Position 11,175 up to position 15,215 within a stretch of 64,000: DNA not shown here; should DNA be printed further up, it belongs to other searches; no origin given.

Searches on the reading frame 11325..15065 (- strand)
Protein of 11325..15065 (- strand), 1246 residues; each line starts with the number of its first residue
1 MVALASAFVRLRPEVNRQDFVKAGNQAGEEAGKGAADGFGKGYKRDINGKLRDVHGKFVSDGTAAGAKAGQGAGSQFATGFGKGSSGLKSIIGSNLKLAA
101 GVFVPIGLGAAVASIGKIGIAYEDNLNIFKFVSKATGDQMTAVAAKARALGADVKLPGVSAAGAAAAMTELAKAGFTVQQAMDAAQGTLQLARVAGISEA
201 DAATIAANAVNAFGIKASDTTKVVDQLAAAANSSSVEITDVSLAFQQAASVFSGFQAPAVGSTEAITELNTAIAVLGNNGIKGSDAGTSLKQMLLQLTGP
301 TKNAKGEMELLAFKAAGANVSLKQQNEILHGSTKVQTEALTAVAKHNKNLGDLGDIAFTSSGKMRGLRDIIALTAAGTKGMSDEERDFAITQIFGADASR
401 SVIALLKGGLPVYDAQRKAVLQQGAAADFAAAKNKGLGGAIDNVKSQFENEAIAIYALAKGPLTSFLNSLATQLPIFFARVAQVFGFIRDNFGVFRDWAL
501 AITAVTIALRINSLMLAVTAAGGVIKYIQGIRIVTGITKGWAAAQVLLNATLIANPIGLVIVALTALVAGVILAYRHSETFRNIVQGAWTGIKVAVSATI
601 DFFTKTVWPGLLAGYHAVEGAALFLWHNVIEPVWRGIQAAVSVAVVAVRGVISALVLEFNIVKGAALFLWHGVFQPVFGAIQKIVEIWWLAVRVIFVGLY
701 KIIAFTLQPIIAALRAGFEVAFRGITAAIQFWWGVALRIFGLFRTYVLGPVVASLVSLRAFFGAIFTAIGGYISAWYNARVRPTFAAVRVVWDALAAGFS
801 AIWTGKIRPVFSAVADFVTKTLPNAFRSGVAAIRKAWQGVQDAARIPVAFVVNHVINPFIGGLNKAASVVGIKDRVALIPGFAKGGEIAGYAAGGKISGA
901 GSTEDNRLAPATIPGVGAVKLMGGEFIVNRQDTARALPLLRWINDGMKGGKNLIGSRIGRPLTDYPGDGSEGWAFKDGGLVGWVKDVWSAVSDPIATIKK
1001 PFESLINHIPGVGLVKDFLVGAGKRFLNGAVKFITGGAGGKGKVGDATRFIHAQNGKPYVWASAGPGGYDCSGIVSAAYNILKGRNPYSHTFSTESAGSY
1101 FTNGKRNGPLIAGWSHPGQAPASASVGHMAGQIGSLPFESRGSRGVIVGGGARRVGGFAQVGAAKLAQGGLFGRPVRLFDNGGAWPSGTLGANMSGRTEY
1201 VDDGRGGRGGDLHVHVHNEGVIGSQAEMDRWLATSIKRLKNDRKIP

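Call 10: search_protein_families(library=pfam, proteins=[window:11325-15065:-], max_evalue=0.001)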
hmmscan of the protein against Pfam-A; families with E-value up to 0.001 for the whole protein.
window:11325-15065:- (1246 aa): 1 family
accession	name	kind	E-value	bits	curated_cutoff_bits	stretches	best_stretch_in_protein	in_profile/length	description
PF10145.14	PhageMin_Tail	-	2e-31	109.9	33.2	1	145-395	2-201/201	Phage-related minor tail protein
